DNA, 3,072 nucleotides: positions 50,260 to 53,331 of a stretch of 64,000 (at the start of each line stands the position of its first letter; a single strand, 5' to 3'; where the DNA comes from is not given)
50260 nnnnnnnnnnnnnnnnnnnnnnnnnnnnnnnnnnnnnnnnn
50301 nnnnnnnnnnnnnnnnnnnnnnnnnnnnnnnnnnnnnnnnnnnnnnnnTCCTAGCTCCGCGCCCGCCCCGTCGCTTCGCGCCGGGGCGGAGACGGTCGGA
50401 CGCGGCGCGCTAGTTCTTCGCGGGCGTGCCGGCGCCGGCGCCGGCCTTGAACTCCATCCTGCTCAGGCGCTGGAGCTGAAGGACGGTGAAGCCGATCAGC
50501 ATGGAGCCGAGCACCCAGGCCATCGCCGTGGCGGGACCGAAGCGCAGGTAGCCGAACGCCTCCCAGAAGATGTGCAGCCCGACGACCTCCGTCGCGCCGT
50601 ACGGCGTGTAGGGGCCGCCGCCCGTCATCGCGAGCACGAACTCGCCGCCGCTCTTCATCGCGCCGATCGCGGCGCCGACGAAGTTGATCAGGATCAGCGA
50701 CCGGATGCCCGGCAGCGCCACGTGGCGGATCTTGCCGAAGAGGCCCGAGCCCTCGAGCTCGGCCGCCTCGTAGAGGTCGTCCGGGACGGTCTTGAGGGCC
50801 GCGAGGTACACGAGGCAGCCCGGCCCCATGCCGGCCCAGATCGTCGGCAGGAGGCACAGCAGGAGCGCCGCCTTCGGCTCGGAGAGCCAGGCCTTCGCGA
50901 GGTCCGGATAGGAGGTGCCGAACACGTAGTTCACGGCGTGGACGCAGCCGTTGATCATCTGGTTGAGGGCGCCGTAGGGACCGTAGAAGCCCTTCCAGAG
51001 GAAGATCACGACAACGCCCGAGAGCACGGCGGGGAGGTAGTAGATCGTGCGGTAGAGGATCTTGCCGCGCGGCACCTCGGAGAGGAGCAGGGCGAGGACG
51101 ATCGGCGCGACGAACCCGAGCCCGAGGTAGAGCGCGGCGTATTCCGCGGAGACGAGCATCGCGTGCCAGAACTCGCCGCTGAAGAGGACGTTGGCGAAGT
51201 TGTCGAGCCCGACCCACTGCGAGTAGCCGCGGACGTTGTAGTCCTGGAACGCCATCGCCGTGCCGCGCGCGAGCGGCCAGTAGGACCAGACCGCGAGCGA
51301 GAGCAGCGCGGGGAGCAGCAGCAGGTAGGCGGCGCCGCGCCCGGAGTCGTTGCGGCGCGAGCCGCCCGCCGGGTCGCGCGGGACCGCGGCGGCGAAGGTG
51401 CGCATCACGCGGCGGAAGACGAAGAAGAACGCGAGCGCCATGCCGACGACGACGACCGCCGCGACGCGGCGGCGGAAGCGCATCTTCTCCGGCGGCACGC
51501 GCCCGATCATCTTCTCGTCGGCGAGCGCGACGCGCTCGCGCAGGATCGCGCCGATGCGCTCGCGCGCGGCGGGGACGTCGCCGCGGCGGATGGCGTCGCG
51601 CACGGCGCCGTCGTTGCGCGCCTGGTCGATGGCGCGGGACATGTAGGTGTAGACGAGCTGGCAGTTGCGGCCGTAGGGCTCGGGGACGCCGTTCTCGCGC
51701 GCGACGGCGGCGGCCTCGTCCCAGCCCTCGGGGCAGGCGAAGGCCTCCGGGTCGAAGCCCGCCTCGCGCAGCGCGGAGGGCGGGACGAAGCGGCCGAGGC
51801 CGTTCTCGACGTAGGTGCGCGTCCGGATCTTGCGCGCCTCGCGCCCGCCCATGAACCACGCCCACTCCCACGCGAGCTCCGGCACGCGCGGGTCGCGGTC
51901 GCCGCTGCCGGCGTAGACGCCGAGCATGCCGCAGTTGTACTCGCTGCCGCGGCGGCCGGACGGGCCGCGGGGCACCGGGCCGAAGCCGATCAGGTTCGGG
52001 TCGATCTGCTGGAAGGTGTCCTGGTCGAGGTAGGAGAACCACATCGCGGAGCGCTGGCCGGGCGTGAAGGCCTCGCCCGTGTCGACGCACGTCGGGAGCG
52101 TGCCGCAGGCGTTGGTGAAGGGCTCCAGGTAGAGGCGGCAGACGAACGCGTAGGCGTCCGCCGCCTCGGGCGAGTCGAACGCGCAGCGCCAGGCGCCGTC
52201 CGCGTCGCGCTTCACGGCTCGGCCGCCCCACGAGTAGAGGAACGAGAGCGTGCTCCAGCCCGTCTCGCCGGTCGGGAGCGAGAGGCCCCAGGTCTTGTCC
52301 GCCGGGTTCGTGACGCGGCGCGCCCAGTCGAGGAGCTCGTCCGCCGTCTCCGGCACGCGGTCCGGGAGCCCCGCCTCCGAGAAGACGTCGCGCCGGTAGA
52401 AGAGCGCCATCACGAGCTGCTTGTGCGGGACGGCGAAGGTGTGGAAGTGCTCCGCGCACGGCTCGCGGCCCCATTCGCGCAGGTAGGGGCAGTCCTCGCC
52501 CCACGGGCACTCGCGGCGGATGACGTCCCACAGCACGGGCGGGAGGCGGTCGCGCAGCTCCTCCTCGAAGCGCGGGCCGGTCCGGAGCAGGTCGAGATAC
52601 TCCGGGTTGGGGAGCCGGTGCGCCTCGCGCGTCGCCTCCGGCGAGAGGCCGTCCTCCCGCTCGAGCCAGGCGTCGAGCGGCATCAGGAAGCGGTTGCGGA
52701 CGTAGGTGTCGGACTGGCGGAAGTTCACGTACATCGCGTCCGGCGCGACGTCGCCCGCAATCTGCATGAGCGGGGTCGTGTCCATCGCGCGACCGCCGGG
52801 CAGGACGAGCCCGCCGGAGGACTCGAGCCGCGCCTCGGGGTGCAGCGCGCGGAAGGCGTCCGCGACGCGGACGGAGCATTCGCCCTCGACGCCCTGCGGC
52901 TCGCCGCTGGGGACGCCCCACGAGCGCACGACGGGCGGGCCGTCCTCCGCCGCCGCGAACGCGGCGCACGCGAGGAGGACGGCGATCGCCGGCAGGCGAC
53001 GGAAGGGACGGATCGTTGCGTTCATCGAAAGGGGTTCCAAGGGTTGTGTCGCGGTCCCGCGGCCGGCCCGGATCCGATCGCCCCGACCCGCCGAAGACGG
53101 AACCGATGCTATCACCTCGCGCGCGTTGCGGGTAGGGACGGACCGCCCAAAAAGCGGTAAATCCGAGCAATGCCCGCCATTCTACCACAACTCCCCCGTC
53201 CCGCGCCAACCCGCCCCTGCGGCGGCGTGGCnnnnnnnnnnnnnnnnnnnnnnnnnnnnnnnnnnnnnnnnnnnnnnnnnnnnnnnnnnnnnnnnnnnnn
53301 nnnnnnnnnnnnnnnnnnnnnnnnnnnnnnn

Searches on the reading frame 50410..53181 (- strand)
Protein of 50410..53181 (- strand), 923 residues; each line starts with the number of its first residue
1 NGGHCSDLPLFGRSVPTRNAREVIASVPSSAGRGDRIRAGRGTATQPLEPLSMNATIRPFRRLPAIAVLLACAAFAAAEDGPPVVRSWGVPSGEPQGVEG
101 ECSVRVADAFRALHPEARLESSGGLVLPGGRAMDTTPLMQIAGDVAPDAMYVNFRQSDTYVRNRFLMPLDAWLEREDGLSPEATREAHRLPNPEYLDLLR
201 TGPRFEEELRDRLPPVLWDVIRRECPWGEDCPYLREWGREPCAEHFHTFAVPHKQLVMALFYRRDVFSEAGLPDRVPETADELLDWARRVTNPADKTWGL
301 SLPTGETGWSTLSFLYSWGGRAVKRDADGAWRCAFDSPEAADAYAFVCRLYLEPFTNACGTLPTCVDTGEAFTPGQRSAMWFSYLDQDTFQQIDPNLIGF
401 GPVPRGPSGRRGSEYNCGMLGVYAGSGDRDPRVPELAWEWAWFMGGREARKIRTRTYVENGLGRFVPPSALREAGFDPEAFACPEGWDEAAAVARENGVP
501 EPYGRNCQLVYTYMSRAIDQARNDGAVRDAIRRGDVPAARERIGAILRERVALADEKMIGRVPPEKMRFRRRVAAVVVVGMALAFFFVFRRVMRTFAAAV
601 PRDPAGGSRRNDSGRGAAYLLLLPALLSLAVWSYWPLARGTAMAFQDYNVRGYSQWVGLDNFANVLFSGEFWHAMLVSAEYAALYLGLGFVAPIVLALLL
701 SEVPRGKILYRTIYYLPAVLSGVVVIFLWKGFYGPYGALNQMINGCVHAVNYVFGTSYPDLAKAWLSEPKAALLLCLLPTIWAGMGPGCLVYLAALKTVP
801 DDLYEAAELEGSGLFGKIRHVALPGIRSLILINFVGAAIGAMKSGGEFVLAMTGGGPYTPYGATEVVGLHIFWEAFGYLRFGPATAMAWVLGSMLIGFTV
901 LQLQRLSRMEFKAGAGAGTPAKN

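Call 10: search_protein_families(library=pfam, proteins=[window:50410-53181:-], max_evalue=0.001)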
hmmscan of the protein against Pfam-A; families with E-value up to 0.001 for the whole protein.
window:50410-53181:- (923 aa): 2 families
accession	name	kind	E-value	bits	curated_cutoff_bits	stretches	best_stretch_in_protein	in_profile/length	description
PF01547.30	SBP_bac_1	-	5.4e-12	46.8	26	1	249-450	105-306/307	Bacterial extracellular solute-binding protein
PF00528.27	BPD_transp_1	-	1.1e-08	35.5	26.4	1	694-861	6-137/184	Binding-protein-dependent transport system inner membrane component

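Call 50: find_homologous_proteins(query=window:50413-53025:-, max_evalue=1e-30)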
Query window:50413-53025:- (871 aa): 222 proteins with E <= 1e-30 among 8000 candidates; the best 120 are listed.
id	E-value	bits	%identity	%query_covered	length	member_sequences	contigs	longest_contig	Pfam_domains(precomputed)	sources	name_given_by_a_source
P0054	0.0e+0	1954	96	100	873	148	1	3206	PF00528.28,PF01547.31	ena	-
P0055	0.0e+0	1730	88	96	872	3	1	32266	PF00528.28,PF01547.31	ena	-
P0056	0.0e+0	1508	98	76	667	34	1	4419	PF00528.28,PF01547.31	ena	-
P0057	0.0e+0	1370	92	40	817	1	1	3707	PF01547.31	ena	-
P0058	0.0e+0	1254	64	97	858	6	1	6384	PF00528.28,PF01547.31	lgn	-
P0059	0.0e+0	1242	64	97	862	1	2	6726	PF13416.12,PF00528.28,PF01547.31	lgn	-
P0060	0.0e+0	1233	63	97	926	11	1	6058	PF01547.31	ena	-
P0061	0.0e+0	1232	64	95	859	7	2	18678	PF00528.28,PF01547.31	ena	-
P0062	0.0e+0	1222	62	97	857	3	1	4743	PF00528.28,PF01547.31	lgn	-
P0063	0.0e+0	1222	63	97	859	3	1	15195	PF00528.28,PF01547.31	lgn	-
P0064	0.0e+0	1211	64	95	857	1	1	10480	PF13416.12,PF00528.28,PF01547.31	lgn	-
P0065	0.0e+0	1197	59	98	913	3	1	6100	PF00528.28,PF01547.31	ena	-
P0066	0.0e+0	1195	60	96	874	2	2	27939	PF13416.12,PF00528.28,PF01547.31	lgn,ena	-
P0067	0.0e+0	1187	60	99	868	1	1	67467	PF00528.28,PF01547.31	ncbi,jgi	ncbi:MAG: extracellular solute-binding protein [Kiritimatiellia bacterium]|jgi:ABC-type sugar transp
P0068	0.0e+0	1156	59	99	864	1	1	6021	PF00528.28,PF01547.31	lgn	-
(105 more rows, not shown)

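Call 51: find_encoding_contigs(protein=P0055, flank=10000, max_places=1)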
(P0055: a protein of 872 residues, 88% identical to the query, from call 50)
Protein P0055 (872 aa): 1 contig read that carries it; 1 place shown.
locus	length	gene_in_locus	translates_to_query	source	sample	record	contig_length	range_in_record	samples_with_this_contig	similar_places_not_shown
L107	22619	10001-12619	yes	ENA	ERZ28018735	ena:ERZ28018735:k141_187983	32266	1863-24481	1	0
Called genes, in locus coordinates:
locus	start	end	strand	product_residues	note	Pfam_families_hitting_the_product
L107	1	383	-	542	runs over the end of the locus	-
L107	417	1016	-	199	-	PF01966:HD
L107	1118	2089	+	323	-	PF01118:Semialdhyde_dh (weak), PF22698:Semialdhyde_dhC_1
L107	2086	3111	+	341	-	PF00535:Glycos_transf_2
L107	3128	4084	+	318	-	PF01297:ZnuA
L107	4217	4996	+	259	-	PF20772:TACO1_YebC_N, PF01709:Transcrip_reg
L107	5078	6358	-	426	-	PF12890:DHOase, PF01979:Amidohydro_1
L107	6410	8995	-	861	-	PF13580:SIS_2 (weak), PF22198:GKRP_SIS_2, PF22645:GKRP_SIS_N, PF01380:SIS (faint), PF16126:DUF4838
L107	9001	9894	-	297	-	PF01869:BcrAD_BadFG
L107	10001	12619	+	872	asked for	PF01547:SBP_bac_1, PF00528:BPD_transp_1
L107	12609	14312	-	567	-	PF20434:BD-FAE, PF07859:Abhydrolase_3, PF01738:DLH (faint), PF20434:BD-FAE, PF07859:Abhydrolase_3, PF00326:Peptidase_S9 (weak)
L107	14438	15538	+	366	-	PF01312:Bac_export_2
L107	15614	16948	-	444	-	PF00860:Xan_ur_permease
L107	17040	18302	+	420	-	-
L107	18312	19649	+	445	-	PF01970:TctA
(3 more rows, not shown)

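Call 52: find_encoding_contigs(protein=P0061, flank=10000, max_places=1)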
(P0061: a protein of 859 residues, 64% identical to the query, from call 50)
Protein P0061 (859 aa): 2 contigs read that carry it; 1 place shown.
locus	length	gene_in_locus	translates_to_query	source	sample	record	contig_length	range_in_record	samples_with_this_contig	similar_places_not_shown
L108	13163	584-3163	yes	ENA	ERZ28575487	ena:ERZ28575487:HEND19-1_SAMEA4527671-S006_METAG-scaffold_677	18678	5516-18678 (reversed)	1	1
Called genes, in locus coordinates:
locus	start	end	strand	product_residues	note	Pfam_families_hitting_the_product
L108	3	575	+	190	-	?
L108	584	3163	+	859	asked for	PF01547:SBP_bac_1, PF00528:BPD_transp_1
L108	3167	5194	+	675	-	PF00528:BPD_transp_1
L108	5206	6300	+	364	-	PF00005:ABC_tran, PF17912:OB_MalK, PF08402:TOBE_2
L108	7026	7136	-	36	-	-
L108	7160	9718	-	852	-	PF10544:T5orf172, PF13455:MUG113 (weak), PF04851:ResIII (weak)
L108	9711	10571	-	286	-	PF02498:Bro-N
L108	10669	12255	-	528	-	PF07669:Eco57I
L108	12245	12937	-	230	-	-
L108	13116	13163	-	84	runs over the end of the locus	PF01904:DUF72 (weak)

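Call 53: find_encoding_contigs(protein=P0067, flank=10000, max_places=1)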
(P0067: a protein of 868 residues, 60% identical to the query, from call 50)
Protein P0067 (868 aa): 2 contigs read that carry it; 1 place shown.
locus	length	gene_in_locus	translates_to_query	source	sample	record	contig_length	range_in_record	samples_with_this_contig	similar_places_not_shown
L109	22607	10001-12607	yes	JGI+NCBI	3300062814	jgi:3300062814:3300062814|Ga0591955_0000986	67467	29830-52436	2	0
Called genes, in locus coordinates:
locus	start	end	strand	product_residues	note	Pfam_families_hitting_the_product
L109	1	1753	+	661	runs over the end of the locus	-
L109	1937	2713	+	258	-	PF13385:Laminin_G_3 (weak)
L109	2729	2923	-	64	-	-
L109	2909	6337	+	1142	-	-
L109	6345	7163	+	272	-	PF02585:PIG-L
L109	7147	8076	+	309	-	-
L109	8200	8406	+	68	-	-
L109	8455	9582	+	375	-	PF00144:Beta-lactamase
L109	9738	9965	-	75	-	-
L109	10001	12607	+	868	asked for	PF01547:SBP_bac_1, PF00528:BPD_transp_1 (weak)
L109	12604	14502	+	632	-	PF00528:BPD_transp_1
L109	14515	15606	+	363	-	PF02463:SMC_N (faint), PF00005:ABC_tran, PF17912:OB_MalK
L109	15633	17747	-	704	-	PF13229:Beta_helix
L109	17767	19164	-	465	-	PF00295:Glyco_hydro_28 (faint)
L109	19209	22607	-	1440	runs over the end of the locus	PF13385:Laminin_G_3, PF11721:Malectin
